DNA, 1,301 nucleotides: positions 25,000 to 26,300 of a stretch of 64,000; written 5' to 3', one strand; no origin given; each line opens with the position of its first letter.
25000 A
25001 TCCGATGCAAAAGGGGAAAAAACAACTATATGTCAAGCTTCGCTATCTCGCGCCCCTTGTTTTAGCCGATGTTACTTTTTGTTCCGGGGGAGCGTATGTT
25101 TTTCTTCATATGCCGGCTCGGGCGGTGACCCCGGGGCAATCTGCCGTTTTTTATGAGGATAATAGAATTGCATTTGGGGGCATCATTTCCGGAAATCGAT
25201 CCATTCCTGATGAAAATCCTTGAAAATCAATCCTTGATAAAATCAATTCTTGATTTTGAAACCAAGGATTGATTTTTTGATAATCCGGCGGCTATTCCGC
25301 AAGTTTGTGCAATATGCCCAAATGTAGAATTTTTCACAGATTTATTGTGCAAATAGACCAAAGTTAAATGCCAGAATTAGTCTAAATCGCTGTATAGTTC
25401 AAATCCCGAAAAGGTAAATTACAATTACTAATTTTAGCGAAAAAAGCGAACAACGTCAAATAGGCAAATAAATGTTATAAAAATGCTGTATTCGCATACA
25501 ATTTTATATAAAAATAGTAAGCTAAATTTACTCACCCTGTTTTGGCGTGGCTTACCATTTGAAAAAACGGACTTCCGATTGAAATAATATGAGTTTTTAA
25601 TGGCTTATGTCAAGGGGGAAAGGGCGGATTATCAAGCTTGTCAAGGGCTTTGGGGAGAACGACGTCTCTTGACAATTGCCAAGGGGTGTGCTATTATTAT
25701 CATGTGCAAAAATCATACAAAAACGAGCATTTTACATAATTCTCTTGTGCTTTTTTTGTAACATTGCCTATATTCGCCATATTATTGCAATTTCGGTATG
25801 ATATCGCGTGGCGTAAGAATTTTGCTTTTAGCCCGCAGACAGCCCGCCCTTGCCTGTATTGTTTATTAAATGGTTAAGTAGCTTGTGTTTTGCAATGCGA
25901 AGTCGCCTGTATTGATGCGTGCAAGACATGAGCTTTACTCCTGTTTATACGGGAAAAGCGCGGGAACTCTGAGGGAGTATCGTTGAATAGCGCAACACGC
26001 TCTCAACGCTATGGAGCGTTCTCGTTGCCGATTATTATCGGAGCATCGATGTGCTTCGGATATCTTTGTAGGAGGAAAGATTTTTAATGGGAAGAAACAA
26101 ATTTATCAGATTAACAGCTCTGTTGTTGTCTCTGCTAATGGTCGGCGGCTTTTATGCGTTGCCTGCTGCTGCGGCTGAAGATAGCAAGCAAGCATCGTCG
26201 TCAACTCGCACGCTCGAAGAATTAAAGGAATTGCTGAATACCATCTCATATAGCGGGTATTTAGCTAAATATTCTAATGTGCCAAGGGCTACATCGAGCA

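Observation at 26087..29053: Atypical giant solute-binding protein: two CBM6-like modules, no lipobox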

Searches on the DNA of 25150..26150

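Call 42: search_rna_families(source=window, start=25150, end=26150, threshold=evalue, max_evalue=1)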
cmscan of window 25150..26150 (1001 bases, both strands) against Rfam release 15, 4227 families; matches with E-value up to 1: 5.
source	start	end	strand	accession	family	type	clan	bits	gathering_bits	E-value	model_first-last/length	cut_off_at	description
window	25213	25282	+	RF03815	mir-3051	Gene; miRNA;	-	31.8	100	0.0018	1-77/77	no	mir-3051 microRNA precursor family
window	25876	25934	+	RF02477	GlsR9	Gene; snRNA; snoRNA; CD-box;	-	19.4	95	0.19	1-79/79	no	Small nucleolar RNA GlsR9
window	25239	25276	+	RF00251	mir-219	Gene; miRNA;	-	18.5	54.5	0.41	18-63/79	no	mir-219 microRNA precursor family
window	25494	25551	-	RF02181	ST7-AS2_1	Gene; lncRNA;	-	18.3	80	0.51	1-72/72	no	ST7 antisense RNA 2 conserved region 1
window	25223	25276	-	RF00251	mir-219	Gene; miRNA;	-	17.3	54.5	0.93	18-63/79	no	mir-219 microRNA precursor family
